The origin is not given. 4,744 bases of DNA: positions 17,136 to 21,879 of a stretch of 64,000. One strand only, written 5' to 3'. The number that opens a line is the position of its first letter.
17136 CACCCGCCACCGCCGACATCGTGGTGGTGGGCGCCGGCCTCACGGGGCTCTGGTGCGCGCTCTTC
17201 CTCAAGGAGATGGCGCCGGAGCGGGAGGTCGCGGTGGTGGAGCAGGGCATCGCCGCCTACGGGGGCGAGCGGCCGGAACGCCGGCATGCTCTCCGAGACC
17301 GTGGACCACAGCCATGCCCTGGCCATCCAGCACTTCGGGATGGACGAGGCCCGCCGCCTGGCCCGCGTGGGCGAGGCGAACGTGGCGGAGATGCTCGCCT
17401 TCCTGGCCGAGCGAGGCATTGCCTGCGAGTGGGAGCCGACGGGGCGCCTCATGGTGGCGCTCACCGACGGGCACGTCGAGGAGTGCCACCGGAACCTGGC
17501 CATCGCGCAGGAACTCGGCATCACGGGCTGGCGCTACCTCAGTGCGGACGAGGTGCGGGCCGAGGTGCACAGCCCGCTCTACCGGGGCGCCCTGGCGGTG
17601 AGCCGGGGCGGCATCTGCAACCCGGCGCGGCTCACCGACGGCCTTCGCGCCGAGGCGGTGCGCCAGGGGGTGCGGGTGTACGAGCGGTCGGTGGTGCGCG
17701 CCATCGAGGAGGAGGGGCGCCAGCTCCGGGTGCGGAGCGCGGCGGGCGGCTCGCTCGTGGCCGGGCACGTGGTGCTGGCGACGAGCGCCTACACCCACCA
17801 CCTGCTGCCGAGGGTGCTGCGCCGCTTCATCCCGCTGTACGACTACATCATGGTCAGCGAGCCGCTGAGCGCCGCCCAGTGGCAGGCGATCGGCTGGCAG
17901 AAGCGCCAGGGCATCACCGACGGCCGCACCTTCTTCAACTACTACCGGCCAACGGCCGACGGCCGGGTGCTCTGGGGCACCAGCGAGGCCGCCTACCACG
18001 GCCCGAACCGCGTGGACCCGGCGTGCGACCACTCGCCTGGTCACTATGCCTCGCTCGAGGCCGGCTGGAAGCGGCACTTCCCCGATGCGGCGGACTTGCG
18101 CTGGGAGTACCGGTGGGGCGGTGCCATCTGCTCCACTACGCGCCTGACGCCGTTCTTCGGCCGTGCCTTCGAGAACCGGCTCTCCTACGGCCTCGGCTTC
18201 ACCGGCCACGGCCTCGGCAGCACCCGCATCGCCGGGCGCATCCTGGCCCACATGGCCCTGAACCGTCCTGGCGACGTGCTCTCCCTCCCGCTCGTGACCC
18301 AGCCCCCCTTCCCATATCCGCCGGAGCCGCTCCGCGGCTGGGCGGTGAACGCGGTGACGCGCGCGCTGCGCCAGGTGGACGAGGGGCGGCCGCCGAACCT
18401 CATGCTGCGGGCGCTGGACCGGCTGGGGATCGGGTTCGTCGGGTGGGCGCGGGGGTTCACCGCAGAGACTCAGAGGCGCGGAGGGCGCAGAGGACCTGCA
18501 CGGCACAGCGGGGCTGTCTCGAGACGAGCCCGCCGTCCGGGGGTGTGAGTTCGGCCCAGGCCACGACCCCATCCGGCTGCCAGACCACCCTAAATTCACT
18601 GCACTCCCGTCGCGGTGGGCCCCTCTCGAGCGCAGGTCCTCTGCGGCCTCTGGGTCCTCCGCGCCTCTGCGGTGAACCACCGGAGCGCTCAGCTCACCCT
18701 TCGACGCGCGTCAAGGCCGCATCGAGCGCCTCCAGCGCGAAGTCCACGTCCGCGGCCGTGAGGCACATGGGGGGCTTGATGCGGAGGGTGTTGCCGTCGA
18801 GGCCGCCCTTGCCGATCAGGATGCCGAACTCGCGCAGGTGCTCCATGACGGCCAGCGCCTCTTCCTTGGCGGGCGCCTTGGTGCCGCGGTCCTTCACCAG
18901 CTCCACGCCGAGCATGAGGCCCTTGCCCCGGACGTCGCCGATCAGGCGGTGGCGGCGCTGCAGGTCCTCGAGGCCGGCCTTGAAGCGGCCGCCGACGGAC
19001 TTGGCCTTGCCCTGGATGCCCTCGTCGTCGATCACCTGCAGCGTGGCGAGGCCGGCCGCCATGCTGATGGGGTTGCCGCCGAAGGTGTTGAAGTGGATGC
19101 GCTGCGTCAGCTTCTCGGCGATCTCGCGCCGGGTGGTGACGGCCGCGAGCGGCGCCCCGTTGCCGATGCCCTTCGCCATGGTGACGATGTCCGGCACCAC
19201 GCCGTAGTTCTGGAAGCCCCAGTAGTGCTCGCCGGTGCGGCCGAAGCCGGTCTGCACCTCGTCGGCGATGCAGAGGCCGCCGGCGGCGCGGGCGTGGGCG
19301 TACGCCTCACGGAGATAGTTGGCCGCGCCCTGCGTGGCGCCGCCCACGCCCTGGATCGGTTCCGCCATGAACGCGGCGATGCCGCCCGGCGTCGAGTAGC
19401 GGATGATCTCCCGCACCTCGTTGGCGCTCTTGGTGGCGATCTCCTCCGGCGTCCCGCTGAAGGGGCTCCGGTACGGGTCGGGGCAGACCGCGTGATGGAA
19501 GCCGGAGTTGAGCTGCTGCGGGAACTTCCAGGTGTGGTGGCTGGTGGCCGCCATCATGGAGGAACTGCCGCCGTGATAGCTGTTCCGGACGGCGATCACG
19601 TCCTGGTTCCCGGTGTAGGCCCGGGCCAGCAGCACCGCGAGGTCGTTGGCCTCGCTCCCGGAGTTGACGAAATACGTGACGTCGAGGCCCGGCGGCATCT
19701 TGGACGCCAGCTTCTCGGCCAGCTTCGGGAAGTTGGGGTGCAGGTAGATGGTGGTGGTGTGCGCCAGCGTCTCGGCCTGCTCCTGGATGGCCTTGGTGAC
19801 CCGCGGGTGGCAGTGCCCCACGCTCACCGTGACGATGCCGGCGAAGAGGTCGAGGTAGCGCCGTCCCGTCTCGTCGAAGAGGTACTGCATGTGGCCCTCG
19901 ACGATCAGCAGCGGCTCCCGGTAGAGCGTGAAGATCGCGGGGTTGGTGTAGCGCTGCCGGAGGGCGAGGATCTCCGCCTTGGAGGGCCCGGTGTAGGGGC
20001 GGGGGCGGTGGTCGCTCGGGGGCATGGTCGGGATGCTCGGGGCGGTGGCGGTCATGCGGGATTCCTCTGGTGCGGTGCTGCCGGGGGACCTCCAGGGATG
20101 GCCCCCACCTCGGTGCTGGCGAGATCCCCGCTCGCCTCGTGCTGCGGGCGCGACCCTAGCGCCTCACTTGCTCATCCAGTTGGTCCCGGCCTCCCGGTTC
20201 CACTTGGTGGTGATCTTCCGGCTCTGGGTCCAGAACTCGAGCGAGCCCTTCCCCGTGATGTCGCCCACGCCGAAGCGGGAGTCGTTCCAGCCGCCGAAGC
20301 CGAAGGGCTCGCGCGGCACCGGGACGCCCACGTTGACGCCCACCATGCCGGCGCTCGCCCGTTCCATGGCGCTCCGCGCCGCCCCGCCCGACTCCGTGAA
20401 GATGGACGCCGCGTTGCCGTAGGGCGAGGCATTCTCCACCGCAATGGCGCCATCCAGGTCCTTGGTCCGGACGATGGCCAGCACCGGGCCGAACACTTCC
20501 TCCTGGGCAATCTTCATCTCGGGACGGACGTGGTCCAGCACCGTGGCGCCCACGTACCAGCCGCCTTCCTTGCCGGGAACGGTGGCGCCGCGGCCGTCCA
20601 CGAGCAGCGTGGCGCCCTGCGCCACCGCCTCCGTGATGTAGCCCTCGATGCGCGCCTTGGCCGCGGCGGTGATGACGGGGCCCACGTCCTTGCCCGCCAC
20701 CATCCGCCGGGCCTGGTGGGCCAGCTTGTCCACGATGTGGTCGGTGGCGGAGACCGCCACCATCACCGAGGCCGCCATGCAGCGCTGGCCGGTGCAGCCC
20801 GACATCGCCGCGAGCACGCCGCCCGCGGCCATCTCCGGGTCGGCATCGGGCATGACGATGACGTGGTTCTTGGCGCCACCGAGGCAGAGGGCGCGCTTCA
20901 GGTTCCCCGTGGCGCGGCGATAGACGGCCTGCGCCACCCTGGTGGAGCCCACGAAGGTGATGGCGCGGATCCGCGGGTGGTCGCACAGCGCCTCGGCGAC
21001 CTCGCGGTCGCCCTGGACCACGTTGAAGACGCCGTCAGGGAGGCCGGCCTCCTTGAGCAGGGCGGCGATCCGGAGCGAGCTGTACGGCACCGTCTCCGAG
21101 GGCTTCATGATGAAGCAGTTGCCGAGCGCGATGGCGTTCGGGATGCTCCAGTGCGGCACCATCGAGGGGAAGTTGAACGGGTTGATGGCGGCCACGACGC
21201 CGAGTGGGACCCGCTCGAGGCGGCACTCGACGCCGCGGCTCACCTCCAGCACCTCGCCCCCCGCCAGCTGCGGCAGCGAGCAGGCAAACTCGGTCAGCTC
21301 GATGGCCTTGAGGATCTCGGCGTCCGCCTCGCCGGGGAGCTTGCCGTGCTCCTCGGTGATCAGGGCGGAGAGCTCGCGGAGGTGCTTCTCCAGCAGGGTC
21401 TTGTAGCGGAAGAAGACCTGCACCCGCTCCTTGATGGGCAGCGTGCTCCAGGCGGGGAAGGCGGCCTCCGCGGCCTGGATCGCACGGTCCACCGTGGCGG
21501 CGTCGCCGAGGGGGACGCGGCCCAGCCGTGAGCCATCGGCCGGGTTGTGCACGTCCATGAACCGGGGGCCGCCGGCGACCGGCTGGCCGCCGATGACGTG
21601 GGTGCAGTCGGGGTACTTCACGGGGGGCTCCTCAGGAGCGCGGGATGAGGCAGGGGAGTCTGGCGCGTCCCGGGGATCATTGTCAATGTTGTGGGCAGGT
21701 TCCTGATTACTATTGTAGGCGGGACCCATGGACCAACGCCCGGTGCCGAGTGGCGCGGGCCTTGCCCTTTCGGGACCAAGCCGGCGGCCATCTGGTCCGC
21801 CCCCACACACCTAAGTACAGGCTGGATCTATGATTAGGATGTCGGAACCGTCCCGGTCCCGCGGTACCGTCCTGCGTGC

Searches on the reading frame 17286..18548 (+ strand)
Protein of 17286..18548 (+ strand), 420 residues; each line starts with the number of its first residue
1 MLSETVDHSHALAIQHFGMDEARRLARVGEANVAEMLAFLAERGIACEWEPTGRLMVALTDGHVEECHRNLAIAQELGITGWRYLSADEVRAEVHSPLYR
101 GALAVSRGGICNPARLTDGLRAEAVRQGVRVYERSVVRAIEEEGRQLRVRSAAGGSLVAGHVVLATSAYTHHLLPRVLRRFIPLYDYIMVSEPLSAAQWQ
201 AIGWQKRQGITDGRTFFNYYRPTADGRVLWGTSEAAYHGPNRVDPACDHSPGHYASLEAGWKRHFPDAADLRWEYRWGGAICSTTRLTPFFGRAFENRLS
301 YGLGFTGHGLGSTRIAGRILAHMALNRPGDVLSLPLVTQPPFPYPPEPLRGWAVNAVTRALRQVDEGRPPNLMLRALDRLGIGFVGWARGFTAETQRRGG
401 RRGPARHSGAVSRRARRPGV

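Call 31: search_protein_families(library=pfam, proteins=[window:17286-18548:+], max_evalue=0.001)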
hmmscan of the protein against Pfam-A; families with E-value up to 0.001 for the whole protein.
window:17286-18548:+ (420 aa): 1 family
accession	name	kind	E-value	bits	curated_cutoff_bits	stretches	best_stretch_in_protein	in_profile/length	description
PF01266.30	DAO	-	2.5e-43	149.4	27.9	1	10-323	43-353/353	FAD dependent oxidoreductase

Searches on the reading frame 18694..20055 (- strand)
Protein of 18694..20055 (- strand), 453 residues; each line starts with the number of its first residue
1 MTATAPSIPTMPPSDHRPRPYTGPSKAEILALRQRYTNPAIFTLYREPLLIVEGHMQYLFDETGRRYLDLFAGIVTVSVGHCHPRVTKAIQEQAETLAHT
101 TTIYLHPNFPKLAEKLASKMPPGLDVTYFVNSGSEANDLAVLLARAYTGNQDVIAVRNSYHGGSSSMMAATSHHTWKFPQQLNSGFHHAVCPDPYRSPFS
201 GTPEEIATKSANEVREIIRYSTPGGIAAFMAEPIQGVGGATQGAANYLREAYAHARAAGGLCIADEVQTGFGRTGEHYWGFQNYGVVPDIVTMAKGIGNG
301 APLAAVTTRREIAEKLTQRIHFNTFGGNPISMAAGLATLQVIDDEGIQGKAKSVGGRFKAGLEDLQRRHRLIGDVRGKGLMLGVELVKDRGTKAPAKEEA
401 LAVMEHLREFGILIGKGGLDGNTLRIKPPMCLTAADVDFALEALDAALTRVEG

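Call 31: search_protein_families(library=pfam, proteins=[window:18694-20055:-], max_evalue=0.001)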
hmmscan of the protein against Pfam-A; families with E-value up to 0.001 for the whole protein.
window:18694-20055:- (453 aa): 1 family
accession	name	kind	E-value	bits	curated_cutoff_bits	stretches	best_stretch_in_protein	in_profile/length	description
PF00202.27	Aminotran_3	-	8e-94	315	30.5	1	49-448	11-403/403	Aminotransferase class-III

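Call 32: find_homologous_proteins(query=window:18694-20055:-, max_evalue=1e-100)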
Query window:18694-20055:- (453 aa): 7980 proteins with E <= 1e-100 among 8000 candidates; the best 120 are listed.
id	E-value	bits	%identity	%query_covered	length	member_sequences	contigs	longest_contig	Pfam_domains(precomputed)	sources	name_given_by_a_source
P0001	0.0e+0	1032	100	100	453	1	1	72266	PF00202.28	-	-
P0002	0.0e+0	1014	98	100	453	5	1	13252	PF00202.28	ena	-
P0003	0.0e+0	1009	97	100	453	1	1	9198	PF00202.28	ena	-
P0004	0.0e+0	1008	97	100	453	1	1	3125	PF00202.28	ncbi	-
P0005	7.4e-298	1006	97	100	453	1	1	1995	PF00202.28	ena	-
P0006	8.5e-298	1006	97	100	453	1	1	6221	PF00202.28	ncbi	-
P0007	1.2e-292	989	95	100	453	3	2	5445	PF00202.28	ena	-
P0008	4.7e-275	931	88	99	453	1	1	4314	PF00202.28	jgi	-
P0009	1.2e-274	929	88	99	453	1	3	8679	PF00202.28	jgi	jgi:alanine-glyoxylate transaminase/(R)-3-amino-2-methylpropionate-pyruvate transaminase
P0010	1.7e-273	925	88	99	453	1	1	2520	PF00202.28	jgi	jgi:alanine-glyoxylate transaminase/(R)-3-amino-2-methylpropionate-pyruvate transaminase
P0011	6.1e-267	904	86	99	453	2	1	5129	PF00202.28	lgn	-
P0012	8.8e-265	897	85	99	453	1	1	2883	PF00202.28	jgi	jgi:alanine-glyoxylate transaminase/(R)-3-amino-2-methylpropionate-pyruvate transaminase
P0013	3.9e-263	891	85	99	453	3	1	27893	PF00202.28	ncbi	-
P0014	4.1e-263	891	85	100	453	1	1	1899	PF00202.28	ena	-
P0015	4.9e-263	891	84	100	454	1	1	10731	PF00202.28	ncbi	-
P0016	1.2e-262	890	84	100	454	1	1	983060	PF00202.28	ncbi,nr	ncbi:MAG: aspartate aminotransferase family protein [Gemmatimonadetes bacterium]|nr:aspartate aminot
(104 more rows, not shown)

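Call 33: find_encoding_contigs(protein=P0002, flank=2500, max_places=3)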
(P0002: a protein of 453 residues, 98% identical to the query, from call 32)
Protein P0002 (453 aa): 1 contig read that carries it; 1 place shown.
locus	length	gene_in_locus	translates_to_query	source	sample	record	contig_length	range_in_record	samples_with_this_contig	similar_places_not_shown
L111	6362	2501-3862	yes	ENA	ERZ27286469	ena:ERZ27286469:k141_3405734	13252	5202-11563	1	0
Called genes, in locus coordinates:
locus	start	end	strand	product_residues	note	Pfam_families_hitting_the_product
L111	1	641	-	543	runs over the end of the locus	PF26198:Ig_SMCHD1_6th (weak), PF13620:CarboxypepD_reg (weak), PF01457:Peptidase_M8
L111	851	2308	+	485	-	PF00171:Aldedh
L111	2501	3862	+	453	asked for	PF00202:Aminotran_3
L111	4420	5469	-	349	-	PF01946:Thi4 (weak), PF00890:FAD_binding_2, PF01266:DAO, PF07992:Pyr_redox_2 (weak)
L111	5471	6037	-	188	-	-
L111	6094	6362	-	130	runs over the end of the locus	-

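Call 34: find_encoding_contigs(protein=P0003, flank=2500, max_places=3)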
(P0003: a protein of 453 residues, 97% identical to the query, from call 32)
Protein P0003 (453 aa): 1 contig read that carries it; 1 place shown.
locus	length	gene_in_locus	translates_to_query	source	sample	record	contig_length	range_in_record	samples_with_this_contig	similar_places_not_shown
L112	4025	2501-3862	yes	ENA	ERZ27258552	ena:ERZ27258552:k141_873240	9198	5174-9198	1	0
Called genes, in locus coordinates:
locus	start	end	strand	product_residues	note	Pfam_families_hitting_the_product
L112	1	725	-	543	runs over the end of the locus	PF26198:Ig_SMCHD1_6th (weak), PF13620:CarboxypepD_reg (weak), PF01457:Peptidase_M8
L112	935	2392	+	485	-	PF00171:Aldedh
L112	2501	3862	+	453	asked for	PF00202:Aminotran_3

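Call 35: find_encoding_contigs(protein=P0007, flank=2500, max_places=3)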
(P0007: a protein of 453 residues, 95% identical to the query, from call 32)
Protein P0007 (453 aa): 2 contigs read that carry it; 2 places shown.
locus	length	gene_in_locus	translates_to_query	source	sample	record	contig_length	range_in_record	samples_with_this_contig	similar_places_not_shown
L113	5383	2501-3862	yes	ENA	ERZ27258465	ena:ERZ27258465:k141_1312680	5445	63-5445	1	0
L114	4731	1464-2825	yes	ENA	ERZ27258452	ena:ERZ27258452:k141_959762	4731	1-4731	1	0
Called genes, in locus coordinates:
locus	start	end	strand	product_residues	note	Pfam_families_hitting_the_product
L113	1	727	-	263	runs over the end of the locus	?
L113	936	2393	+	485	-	PF00171:Aldedh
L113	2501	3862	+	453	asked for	PF00202:Aminotran_3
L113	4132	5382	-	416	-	?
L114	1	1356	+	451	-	?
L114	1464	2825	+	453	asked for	PF00202:Aminotran_3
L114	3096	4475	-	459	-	PF01946:Thi4 (weak), PF00890:FAD_binding_2, PF01266:DAO, PF07992:Pyr_redox_2 (faint)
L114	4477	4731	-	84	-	?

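Call 36: find_encoding_contigs(protein=P0009, flank=2500, max_places=3)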
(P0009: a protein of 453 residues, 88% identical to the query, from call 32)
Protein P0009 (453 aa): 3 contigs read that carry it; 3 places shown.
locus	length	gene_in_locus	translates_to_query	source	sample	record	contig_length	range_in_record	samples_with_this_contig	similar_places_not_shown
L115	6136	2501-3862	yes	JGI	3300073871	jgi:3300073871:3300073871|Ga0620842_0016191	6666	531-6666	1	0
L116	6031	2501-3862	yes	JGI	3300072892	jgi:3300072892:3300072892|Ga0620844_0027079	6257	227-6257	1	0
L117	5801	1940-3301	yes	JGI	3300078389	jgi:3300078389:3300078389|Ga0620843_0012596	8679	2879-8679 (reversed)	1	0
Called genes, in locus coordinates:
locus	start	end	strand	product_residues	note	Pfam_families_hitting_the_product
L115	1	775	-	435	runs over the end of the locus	?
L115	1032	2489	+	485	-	PF00171:Aldedh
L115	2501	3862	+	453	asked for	PF00202:Aminotran_3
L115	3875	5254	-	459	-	PF00890:FAD_binding_2, PF01266:DAO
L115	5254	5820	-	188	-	-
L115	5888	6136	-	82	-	?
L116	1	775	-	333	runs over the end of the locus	?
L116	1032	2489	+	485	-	PF00171:Aldedh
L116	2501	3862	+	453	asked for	PF00202:Aminotran_3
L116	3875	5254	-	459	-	PF00890:FAD_binding_2, PF01266:DAO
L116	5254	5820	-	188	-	-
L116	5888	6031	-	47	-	?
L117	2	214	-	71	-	?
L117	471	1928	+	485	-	PF00171:Aldedh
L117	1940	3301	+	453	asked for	PF00202:Aminotran_3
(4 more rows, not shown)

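Call 59: find_encoding_contigs(protein=P0006, flank=1500, max_places=2)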
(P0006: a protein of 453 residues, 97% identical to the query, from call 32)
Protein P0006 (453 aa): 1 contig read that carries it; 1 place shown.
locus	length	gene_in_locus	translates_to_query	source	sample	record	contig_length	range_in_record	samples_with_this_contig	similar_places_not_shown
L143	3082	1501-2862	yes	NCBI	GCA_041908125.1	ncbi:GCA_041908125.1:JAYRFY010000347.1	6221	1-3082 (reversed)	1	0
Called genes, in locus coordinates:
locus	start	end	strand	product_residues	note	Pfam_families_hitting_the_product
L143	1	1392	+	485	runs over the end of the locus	PF00171:Aldedh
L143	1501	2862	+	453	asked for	PF00202:Aminotran_3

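Call 60: find_encoding_contigs(protein=P0011, flank=1500, max_places=2)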
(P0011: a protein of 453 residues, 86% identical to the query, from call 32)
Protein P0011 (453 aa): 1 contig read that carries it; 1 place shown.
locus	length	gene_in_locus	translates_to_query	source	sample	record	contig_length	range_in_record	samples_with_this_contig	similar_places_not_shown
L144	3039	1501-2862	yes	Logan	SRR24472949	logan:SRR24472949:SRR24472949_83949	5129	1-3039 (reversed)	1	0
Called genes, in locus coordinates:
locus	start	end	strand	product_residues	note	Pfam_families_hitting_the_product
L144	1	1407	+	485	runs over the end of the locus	PF00171:Aldedh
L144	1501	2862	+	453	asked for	PF00202:Aminotran_3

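Call 61: find_encoding_contigs(protein=P0013, flank=1500, max_places=2)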
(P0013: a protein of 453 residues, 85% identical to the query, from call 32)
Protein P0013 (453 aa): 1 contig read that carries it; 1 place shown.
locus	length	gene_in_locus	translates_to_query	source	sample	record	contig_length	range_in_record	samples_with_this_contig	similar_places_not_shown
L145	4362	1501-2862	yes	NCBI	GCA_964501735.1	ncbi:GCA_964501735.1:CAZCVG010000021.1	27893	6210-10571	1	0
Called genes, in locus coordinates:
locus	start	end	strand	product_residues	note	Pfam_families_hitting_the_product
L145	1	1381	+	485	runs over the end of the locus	PF00171:Aldedh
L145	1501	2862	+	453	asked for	PF00202:Aminotran_3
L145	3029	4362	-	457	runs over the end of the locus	PF01946:Thi4 (faint), PF00890:FAD_binding_2, PF01266:DAO, PF07992:Pyr_redox_2 (faint)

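Call 62: find_encoding_contigs(protein=P0016, flank=1500, max_places=2)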
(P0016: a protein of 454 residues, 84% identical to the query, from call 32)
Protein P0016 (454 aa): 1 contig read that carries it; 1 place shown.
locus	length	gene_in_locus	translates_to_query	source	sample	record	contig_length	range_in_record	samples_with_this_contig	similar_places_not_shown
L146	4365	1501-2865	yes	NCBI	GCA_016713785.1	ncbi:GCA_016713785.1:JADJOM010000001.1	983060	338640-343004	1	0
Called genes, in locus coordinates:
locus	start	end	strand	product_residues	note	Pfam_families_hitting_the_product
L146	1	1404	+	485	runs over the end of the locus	PF00171:Aldedh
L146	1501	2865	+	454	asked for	PF00202:Aminotran_3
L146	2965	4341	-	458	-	PF00890:FAD_binding_2 (weak), PF01266:DAO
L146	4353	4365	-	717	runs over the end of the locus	PF13620:CarboxypepD_reg, PF13715:CarbopepD_reg_2, PF07715:Plug, PF00593:TonB_dep_Rec_b-barrel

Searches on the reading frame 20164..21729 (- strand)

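Call 84: search_protein_families(library=pfam, proteins=[window:20164-21729:-], max_evalue=0.0001)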
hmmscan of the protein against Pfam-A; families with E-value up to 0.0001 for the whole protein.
window:20164-21729:- (521 aa): 1 family
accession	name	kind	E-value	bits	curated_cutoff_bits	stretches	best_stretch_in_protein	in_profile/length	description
PF00171.27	Aldedh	-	1.6e-133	446.1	23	1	57-505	8-460/461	Aldehyde dehydrogenase family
